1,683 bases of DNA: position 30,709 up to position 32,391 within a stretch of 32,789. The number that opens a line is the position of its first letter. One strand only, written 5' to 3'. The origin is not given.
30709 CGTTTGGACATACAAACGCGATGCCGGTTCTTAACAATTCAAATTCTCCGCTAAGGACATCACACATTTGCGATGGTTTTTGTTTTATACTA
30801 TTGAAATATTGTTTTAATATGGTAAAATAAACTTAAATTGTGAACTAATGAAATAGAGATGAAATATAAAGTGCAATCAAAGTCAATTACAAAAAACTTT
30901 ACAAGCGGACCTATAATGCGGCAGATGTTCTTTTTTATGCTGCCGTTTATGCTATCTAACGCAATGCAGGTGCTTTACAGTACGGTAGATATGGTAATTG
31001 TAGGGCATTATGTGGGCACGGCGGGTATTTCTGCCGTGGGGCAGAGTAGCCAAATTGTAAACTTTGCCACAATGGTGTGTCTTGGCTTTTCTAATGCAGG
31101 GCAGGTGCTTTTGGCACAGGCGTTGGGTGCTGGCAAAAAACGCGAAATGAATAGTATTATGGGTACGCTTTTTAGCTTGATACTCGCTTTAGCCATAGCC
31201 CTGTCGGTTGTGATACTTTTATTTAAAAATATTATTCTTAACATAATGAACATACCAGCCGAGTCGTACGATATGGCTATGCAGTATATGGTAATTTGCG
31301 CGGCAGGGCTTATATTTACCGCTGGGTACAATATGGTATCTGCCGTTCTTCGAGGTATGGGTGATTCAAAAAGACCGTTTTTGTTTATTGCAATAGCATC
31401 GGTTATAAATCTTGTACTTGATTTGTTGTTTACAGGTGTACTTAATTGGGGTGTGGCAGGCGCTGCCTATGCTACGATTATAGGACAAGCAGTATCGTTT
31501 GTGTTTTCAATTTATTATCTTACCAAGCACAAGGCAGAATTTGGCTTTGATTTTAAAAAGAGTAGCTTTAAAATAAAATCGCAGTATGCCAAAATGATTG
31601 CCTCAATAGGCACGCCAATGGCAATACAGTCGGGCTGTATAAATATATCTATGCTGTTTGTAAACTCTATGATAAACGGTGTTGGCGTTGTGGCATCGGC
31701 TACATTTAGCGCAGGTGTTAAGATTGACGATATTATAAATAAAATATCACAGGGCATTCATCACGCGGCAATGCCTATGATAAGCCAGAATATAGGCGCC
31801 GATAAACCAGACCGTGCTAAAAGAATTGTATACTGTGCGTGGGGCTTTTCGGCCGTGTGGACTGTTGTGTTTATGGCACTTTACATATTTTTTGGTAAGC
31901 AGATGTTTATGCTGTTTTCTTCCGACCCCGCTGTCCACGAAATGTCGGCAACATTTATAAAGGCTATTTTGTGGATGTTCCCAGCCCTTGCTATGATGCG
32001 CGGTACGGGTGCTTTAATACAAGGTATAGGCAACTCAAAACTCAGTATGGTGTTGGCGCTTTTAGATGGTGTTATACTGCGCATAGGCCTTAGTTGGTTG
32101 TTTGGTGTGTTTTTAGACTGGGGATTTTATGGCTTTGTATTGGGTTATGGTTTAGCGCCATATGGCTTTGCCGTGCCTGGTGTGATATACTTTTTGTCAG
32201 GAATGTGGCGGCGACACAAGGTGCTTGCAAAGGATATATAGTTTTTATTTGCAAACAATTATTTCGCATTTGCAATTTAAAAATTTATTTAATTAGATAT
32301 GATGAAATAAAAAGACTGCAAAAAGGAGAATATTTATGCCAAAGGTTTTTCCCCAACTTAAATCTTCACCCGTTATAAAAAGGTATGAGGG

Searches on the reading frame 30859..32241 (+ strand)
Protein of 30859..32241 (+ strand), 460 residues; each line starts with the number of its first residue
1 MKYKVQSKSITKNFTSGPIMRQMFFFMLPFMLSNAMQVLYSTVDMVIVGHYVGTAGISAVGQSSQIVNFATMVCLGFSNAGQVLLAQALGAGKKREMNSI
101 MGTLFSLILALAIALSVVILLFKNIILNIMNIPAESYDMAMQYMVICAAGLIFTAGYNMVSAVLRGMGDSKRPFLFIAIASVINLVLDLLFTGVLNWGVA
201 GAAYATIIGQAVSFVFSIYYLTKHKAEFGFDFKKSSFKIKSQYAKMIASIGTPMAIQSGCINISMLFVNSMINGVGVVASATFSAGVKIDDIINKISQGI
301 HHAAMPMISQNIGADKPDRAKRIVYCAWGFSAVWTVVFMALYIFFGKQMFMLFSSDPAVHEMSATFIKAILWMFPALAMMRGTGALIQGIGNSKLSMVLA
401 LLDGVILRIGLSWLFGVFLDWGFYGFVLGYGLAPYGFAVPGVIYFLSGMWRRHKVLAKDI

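Call 6: search_protein_families(library=pfam, proteins=[window:30859-32241:+], max_evalue=0.01)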
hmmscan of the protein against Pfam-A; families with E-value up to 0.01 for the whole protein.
window:30859-32241:+ (460 aa): 2 families
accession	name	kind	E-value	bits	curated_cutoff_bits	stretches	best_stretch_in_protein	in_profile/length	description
PF01554.23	MatE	-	7.9e-50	169.1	24.9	2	29-189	1-160/161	MatE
PF03023.19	MurJ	-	1.5e-11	44.1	27.4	1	20-251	196-419/451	Lipid II flippase MurJ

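Call 39: find_homologous_proteins(query=window:30859-32241:+, max_evalue=1e-100)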
Query window:30859-32241:+ (460 aa): 4022 proteins with E <= 1e-100 among 8000 candidates; the best 120 are listed.
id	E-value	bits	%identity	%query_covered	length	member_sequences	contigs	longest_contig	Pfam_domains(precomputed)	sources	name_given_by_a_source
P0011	9.3e-281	949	100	96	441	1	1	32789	PF01554.24,PF03023.20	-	-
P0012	1.7e-266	902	89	100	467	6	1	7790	PF01554.24,PF03023.20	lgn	-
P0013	5.0e-266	901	90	99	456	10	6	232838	PF01554.24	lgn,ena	-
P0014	5.4e-266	901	90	99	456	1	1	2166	PF01554.24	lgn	-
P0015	7.1e-266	900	89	99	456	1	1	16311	PF01554.24,PF13440.12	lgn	-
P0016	1.2e-265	899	89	100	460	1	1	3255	PF01554.24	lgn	-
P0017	2.9e-265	898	88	100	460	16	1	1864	PF01554.24,PF03023.20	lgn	-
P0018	6.1e-265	897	90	98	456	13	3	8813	PF01554.24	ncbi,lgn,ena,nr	ncbi:MAG: MATE family efflux transporter [Clostridia bacterium]|nr:MATE family efflux transporter [C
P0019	4.3e-264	894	89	99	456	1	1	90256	PF01554.24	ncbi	-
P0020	2.4e-263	892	89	99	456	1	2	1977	PF01554.24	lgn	-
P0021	1.3e-262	889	89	100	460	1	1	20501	PF01554.24,PF03023.20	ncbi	-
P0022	3.6e-262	888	89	99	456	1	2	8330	PF01554.24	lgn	-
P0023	2.4e-261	885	89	98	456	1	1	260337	PF01554.24,PF03023.20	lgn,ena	-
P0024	2.5e-261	885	89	99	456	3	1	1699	PF01554.24,PF03023.20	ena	-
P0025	4.4e-260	881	89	98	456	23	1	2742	PF01554.24,PF03023.20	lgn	-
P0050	7.5e-252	854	88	96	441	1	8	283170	PF01554.24,PF03023.20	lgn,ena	-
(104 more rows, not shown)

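Call 40: find_encoding_contigs(protein=P0013, flank=5000, max_places=4)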
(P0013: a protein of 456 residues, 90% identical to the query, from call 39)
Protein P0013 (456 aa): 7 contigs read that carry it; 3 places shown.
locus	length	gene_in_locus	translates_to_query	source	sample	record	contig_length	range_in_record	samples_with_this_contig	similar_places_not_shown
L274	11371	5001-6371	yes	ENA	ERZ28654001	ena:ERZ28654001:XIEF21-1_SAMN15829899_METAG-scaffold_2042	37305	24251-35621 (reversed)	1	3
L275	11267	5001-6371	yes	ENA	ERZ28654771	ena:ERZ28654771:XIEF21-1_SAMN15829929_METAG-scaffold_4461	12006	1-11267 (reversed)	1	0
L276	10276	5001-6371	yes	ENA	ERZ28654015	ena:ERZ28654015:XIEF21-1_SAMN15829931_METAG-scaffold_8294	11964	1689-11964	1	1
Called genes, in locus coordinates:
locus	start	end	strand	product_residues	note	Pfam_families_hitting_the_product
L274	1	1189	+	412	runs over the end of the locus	PF04464:Glyphos_transf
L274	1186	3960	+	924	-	PF02096:60KD_IMP, PF00884:Sulfatase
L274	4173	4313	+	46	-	-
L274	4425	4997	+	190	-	PF12464:Mac, PF00132:Hexapep, PF14602:Hexapep_2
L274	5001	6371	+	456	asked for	PF01554:MatE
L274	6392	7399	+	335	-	PF04041:Glyco_hydro_130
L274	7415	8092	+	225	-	PF00300:His_Phos_1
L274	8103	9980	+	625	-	PF17389:Bac_rhamnosid6H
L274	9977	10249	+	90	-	PF06961:DUF1294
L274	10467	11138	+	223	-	PF12822:ECF_trnsprt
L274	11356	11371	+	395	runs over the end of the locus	PF00438:S-AdoMet_synt_N, PF02772:S-AdoMet_synt_M, PF02773:S-AdoMet_synt_C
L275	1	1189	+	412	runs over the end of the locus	PF04464:Glyphos_transf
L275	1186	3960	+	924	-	PF02096:60KD_IMP, PF00884:Sulfatase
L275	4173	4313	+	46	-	-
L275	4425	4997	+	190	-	PF12464:Mac, PF00132:Hexapep, PF14602:Hexapep_2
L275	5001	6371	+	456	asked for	PF01554:MatE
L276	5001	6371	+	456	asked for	PF01554:MatE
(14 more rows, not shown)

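Call 41: find_encoding_contigs(protein=P0023, flank=5000, max_places=2)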
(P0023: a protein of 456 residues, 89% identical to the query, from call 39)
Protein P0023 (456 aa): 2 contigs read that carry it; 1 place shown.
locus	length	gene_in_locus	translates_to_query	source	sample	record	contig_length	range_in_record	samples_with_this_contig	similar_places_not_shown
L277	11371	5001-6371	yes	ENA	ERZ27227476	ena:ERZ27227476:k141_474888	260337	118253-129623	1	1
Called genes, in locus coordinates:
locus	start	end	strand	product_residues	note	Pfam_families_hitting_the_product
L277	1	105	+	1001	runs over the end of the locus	PF01915:Glyco_hydro_3_C, PF14310:Fn3-like, PF00933:Glyco_hydro_3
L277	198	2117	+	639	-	PF02837:Glyco_hydro_2_N, PF22666:Glyco_hydro_2_N2, PF00703:Glyco_hydro_2, PF02836:Glyco_hydro_2_C, PF16355:DUF4982 (weak)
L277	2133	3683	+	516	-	PF13347:MFS_2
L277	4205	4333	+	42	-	-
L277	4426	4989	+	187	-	PF12464:Mac, PF00132:Hexapep, PF14602:Hexapep_2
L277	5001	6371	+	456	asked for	PF03023:MurJ, PF01554:MatE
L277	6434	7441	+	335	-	PF04041:Glyco_hydro_130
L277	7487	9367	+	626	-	PF17389:Bac_rhamnosid6H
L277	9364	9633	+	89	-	PF06961:DUF1294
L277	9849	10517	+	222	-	PF12822:ECF_trnsprt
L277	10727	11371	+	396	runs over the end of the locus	PF00438:S-AdoMet_synt_N, PF02772:S-AdoMet_synt_M, PF02773:S-AdoMet_synt_C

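Call 42: find_encoding_contigs(protein=P0050, flank=5000, max_places=4)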
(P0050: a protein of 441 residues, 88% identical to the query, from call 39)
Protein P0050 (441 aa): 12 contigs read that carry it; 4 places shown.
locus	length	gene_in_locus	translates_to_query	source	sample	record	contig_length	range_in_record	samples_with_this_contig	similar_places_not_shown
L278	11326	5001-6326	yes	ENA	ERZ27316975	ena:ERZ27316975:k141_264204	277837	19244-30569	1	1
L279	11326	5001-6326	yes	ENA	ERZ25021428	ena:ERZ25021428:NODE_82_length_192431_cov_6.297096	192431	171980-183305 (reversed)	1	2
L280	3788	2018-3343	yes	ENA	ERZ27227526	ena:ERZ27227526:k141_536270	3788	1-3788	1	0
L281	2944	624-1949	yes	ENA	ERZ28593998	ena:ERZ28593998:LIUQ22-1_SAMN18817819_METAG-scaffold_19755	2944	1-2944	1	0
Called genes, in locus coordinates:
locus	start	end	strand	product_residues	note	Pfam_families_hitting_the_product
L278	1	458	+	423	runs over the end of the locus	PF03313:SDH_alpha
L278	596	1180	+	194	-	PF00160:Pro_isomerase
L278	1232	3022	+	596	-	PF00753:Lactamase_B, PF19583:ODP, PF12724:Flavodoxin_5 (weak), PF01613:Flavin_Reduct, PF21349:RUBY_RBDX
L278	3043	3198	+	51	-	PF00301:Rubredoxin, PF21349:RUBY_RBDX (faint)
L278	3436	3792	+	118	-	PF05635:23S_rRNA_IVP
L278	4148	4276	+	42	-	-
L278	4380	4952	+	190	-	PF12464:Mac, PF00132:Hexapep, PF14602:Hexapep_2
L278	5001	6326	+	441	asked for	PF01554:MatE, PF03023:MurJ, PF01554:MatE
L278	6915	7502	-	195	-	-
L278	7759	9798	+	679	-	PF00009:GTP_EFTU, PF22042:EF-G_D2, PF03144:GTP_EFTU_D2 (weak), PF14492:EFG_III, PF03764:EFG_IV, PF00679:EFG_C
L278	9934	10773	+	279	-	PF02588:YitT_membrane, PF10035:DUF2179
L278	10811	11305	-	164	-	PF00149:Metallophos (weak), PF12850:Metallophos_2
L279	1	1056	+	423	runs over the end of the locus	PF03313:SDH_alpha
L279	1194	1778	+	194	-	PF00160:Pro_isomerase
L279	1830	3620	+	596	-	PF00753:Lactamase_B, PF19583:ODP, PF12724:Flavodoxin_5 (weak), PF01613:Flavin_Reduct, PF21349:RUBY_RBDX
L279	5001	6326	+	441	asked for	PF01554:MatE, PF03023:MurJ, PF01554:MatE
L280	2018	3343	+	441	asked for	PF01554:MatE, PF03023:MurJ, PF01554:MatE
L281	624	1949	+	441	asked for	PF01554:MatE, PF03023:MurJ, PF01554:MatE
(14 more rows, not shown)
